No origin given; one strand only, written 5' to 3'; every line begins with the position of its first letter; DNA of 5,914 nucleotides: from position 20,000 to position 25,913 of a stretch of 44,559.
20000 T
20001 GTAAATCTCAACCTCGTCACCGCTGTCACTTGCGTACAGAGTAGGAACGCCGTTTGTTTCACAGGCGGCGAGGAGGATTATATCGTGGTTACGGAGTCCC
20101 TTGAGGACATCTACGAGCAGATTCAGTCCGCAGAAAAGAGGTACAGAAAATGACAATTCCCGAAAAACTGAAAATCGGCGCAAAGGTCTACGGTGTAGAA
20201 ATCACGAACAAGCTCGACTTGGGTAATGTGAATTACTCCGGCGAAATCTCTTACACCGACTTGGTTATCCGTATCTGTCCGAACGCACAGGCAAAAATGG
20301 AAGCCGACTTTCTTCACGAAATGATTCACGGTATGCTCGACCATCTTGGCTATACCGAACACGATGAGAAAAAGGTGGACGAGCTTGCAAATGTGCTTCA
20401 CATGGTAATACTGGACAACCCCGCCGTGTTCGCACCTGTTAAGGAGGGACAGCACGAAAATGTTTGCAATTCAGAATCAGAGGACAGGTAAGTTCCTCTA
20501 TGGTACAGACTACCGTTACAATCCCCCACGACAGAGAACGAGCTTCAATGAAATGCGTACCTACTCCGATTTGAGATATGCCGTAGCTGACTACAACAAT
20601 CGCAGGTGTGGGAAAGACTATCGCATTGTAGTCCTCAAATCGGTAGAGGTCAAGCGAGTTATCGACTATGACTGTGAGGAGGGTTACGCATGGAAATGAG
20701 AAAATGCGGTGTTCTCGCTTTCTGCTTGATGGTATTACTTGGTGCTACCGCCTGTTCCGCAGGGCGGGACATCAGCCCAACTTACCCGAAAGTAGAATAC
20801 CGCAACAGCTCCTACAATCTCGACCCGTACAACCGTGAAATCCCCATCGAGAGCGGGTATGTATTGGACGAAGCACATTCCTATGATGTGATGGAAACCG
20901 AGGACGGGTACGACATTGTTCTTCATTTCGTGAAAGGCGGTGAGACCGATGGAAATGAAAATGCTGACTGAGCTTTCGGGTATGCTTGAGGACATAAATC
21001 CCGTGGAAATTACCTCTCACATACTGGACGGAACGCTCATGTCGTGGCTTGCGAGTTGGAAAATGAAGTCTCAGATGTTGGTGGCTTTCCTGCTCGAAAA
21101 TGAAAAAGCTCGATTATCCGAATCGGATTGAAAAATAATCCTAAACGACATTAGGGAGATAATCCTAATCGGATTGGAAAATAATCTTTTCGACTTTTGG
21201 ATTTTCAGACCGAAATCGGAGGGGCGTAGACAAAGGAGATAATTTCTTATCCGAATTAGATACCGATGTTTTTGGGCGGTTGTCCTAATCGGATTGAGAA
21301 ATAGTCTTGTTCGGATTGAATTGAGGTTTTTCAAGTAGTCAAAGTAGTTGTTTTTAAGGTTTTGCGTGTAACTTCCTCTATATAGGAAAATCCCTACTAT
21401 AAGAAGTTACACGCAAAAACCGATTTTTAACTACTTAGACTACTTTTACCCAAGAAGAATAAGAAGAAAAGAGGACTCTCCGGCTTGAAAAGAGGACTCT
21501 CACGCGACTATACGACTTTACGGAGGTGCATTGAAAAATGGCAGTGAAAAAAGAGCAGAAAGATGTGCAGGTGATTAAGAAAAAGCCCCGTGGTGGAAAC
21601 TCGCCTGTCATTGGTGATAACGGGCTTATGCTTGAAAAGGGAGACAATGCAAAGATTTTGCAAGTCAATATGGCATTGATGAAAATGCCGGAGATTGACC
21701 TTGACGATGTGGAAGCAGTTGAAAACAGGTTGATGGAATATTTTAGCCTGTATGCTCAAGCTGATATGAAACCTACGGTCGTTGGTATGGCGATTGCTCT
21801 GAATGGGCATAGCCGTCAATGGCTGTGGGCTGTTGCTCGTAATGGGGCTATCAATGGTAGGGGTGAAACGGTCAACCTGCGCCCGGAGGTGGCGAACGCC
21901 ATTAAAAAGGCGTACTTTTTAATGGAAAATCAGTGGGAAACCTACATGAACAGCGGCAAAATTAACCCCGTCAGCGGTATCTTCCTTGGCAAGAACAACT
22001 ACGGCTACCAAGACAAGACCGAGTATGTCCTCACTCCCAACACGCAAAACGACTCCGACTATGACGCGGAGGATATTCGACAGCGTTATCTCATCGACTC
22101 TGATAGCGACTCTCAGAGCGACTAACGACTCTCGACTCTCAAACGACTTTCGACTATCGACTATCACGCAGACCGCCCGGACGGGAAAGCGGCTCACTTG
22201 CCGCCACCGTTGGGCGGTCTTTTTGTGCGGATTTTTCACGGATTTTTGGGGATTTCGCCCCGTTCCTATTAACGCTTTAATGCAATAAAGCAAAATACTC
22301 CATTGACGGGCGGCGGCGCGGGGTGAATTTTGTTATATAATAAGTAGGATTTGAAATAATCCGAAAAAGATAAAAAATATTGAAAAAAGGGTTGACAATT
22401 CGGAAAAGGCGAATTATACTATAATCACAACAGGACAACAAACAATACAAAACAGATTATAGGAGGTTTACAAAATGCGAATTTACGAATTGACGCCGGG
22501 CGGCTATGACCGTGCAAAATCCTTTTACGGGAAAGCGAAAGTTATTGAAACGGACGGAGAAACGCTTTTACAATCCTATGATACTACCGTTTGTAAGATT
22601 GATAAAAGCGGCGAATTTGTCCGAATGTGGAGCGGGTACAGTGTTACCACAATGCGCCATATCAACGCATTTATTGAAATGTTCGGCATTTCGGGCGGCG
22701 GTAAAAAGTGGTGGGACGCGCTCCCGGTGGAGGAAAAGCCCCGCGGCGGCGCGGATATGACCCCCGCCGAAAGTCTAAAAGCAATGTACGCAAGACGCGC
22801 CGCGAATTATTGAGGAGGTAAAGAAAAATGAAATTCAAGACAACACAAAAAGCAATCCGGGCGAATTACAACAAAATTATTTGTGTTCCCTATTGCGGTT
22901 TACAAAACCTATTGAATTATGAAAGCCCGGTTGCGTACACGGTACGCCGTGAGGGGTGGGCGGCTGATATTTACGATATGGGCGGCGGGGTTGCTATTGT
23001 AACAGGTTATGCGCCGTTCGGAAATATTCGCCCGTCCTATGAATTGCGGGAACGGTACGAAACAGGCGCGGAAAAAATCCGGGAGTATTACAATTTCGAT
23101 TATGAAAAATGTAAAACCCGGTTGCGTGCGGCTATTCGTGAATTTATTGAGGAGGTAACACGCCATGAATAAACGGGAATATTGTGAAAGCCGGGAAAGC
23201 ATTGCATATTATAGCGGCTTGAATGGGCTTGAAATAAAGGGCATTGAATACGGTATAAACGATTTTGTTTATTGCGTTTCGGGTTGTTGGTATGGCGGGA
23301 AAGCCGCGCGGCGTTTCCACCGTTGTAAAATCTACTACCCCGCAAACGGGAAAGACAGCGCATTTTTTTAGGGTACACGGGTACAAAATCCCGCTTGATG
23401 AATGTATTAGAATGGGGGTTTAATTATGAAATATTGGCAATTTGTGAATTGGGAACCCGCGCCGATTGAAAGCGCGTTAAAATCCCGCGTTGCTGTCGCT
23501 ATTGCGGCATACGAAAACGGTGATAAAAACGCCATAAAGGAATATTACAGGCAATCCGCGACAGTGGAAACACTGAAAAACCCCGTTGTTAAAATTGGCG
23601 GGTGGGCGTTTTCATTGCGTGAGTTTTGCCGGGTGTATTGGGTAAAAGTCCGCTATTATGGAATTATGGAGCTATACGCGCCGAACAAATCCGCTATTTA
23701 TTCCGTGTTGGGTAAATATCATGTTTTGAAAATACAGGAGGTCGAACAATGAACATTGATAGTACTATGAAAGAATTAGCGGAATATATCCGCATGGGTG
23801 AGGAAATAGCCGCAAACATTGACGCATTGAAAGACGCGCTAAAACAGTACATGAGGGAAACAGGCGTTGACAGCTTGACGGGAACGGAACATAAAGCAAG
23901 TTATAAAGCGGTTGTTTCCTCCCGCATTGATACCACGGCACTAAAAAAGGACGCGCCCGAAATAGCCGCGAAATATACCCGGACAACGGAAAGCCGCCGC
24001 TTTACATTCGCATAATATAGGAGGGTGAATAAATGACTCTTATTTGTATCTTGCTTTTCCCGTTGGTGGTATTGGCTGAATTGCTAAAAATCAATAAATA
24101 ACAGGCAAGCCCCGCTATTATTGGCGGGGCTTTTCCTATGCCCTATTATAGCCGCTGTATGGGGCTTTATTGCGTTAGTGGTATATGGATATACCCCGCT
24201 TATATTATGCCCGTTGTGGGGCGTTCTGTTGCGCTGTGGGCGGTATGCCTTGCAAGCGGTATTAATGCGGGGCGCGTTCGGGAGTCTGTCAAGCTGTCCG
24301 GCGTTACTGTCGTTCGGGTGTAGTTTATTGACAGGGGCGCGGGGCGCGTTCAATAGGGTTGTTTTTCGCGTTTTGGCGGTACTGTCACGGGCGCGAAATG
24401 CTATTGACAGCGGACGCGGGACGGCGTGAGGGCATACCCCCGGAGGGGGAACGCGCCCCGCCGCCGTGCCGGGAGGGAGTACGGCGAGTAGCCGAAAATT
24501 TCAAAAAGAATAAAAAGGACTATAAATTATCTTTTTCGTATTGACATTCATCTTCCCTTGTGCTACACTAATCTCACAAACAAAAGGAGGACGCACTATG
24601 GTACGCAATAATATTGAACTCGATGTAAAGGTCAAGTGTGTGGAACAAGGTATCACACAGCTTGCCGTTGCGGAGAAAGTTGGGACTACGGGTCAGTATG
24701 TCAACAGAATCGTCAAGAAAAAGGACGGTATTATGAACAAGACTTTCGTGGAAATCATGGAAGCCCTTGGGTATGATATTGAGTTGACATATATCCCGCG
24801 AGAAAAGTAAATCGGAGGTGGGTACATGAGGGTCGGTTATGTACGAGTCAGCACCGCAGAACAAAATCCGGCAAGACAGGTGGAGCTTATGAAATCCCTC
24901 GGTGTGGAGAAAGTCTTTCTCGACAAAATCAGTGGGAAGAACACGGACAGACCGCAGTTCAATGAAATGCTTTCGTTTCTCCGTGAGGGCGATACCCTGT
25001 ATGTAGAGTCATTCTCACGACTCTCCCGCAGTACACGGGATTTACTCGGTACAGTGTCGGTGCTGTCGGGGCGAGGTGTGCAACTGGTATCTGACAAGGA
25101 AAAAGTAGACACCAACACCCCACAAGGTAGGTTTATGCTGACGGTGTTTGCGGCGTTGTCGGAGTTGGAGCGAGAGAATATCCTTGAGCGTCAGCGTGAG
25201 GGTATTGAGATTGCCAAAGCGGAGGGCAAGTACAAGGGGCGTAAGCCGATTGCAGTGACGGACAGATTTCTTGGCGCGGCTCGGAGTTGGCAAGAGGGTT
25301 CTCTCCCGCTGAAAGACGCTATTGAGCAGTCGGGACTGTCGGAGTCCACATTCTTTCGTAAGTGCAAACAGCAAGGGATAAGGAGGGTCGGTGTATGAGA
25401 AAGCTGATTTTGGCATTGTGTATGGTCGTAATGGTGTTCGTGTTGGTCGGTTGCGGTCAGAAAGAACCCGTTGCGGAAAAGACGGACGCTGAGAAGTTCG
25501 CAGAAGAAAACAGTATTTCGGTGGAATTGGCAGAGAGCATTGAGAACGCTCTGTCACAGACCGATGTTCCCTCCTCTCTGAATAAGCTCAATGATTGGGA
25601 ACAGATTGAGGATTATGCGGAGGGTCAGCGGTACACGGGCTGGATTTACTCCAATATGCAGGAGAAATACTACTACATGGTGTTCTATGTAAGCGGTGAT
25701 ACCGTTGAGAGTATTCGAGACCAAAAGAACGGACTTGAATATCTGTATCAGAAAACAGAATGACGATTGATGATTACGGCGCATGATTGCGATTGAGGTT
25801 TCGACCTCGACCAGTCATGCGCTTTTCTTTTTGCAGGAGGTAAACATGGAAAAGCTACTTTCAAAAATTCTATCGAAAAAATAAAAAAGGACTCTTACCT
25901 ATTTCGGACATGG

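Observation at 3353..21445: Two ~110-bp palindromic sites in inverted orientation bracket the whole 18-kb lysogeny/replication module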

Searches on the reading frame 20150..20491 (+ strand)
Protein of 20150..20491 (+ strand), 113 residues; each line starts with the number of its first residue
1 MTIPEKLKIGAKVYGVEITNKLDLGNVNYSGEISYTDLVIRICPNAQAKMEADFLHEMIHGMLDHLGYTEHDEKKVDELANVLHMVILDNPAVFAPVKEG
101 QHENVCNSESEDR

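Call 24: search_protein_families(library=pfam, proteins=[window:20150-20491:+], max_evalue=0.01)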
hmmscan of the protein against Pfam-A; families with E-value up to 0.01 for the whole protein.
window:20150-20491:+ (113 aa): 0 families

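Call 25: search_protein_families(library=phrogs, proteins=[window:20150-20491:+], max_evalue=0.001)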
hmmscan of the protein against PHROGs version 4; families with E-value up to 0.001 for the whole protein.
window:20150-20491:+ (113 aa): 2 families
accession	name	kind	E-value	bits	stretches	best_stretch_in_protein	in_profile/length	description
phrog_1233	-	unknown function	1.3e-19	71.5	1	1-99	6-113/306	-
phrog_32557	-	unknown function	0.00011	22.6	1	1-89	1-95/313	-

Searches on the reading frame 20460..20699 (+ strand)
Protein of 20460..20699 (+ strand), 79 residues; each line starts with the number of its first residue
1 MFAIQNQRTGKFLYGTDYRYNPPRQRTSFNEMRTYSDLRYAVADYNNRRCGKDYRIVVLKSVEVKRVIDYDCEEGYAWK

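Call 25: search_protein_families(library=phrogs, proteins=[window:20460-20699:+], max_evalue=0.001)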
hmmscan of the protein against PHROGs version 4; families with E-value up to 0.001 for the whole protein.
window:20460-20699:+ (79 aa): 1 family
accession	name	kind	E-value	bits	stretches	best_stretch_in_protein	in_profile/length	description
phrog_13414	-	unknown function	1.3e-18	67.6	1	1-60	3-62/70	-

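Call 43: search_protein_families(library=pfam, proteins=[window:20460-20699:+], max_evalue=0.01)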
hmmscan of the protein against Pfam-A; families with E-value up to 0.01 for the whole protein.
window:20460-20699:+ (79 aa): 0 families

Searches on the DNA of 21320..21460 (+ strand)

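Call 93: search_dna_similar(query=window:21320-21460:+, collection=plasmids, mode=distant, max_evalue=1, max_rows=10)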
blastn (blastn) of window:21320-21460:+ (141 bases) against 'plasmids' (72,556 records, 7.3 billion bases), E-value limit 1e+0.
Records with a match: 1; places in all: 1; records where one place covers at least 80% of the query: 0.
Best place of each record, by identity: >=99% 1.
By first word of the organism name: Citrobacter 1.
By predicted mobility (MOB-suite, as given by PLSDB): non-mobilizable 1.
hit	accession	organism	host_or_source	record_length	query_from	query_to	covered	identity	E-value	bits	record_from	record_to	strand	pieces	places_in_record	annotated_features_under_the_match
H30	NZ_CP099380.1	Citrobacter braakii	culture,Pooled soil sample collected ...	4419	15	36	16%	100.0%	4e-1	41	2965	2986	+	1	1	none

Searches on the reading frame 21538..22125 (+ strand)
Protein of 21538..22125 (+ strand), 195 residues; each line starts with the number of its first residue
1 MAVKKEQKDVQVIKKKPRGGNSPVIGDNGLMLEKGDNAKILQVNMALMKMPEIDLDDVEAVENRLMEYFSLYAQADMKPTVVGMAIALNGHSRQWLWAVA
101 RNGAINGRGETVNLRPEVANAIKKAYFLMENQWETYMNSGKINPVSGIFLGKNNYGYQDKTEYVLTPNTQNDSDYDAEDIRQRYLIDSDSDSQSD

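Call 6: search_protein_families(library=pfam, proteins=[window:21538-22125:+], max_evalue=0.01)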
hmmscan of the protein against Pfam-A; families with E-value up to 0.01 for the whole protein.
window:21538-22125:+ (195 aa): 1 family
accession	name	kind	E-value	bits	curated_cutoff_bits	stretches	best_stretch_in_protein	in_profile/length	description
PF16677.11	GP3_package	-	0.00021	21.8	29.4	1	56-162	7-104/105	DNA-packaging protein gp3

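Call 20: search_protein_families(library=phrogs, proteins=[window:21538-22125:+], max_evalue=0.001)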
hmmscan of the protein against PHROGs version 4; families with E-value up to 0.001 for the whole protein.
window:21538-22125:+ (195 aa): 1 family
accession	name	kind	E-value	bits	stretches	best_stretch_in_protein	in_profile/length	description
phrog_606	-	head and packaging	0.00021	22.4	1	57-183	27-156/167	terminase small subunit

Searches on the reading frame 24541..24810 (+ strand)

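Call 20: search_protein_families(library=phrogs, proteins=[window:24541-24810:+], max_evalue=0.001)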
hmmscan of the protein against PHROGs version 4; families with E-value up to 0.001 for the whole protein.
window:24541-24810:+ (89 aa): 2 families
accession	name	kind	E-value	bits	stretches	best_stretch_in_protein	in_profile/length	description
phrog_1373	-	transcription regulation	1e-08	36.3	1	34-88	73-127/166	transcriptional regulator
phrog_2339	-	DNA, RNA and nucleotide metabolism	2.4e-05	25.3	1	18-87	19-89/98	HTH DNA binding protein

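Call 24: search_protein_families(library=pfam, proteins=[window:24541-24810:+], max_evalue=0.01)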
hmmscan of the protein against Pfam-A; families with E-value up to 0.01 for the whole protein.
window:24541-24810:+ (89 aa): 2 families
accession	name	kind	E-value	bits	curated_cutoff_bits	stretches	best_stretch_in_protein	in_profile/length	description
PF01381.28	HTH_3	-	2.7e-07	31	23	1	34-81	6-53/55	Helix-turn-helix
PF13412.12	HTH_24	-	0.0022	18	21.9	1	36-60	16-40/48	Winged helix-turn-helix DNA-binding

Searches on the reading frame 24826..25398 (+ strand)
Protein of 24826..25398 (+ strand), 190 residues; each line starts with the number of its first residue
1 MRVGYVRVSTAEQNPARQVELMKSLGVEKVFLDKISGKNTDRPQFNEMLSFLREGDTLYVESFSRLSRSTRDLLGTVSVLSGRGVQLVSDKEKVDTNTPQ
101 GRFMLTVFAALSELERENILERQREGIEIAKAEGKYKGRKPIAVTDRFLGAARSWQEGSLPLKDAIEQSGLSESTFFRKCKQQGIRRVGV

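Call 20: search_protein_families(library=phrogs, proteins=[window:24826-25398:+], max_evalue=0.001)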
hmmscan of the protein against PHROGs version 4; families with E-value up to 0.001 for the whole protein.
window:24826-25398:+ (190 aa): 3 families
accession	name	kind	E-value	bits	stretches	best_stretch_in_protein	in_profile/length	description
phrog_125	-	DNA, RNA and nucleotide metabolism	2e-61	208.8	1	1-186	21-206/254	DNA invertase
phrog_95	-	integration and excision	2e-33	116.9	1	4-141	92-244/651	integrase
phrog_8275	-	DNA, RNA and nucleotide metabolism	6.8e-14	52.5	1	1-49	1-49/51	DNA invertase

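Call 24: search_protein_families(library=pfam, proteins=[window:24826-25398:+], max_evalue=0.01)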
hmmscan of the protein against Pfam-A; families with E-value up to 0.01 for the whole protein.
window:24826-25398:+ (190 aa): 1 family
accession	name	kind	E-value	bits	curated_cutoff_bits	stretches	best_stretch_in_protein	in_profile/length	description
PF00239.26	Resolvase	-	6.1e-43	146.8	23.3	1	3-136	2-145/145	Resolvase, N terminal domain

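Call 99: search_protein_families(library=ncbifam, proteins=[window:24826-25398:+], max_evalue=0.001)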
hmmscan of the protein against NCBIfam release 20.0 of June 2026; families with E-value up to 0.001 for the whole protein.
window:24826-25398:+ (190 aa): 6 families
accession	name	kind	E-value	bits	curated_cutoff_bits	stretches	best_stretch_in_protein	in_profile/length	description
NF041201.1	recomb_XisF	equivalog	4e-24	85.4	375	1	2-141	1-147/465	fdxN element excision recombinase XisF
NF047343.1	SCCmet_CcrB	equivalog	8.4e-18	64.3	900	1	23-143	41-164/542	cassette chromosome recombinase CcrB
NF009949.0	PRK13413.1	equivalog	2.2e-10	40.5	272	1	1-140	1-148/203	master DNA invertase Mpi family serine-type recombinase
NF047347.1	SCCmet_CcrC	equivalog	6.2e-09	34.9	900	1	33-150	49-162/558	cassette chromosome recombinase CcrC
NF047344.1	SCCmet_CcrA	equivalog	6.4e-08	32.1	700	1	3-135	5-147/442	cassette chromosome recombinase CcrA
NF033518.0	transpos_IS607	equivalog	5.3e-05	22.8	110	1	3-93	57-157/187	IS607 family transposase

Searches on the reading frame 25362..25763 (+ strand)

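Call 20: search_protein_families(library=phrogs, proteins=[window:25362-25763:+], max_evalue=0.001)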
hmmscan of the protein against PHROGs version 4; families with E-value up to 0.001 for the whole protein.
window:25362-25763:+ (133 aa): 1 family
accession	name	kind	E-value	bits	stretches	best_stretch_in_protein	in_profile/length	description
phrog_13160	-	unknown function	0.00064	20.8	1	12-62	22-74/139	-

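Call 43: search_protein_families(library=pfam, proteins=[window:25362-25763:+], max_evalue=0.01)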
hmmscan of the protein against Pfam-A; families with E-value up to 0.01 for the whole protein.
window:25362-25763:+ (133 aa): 0 families
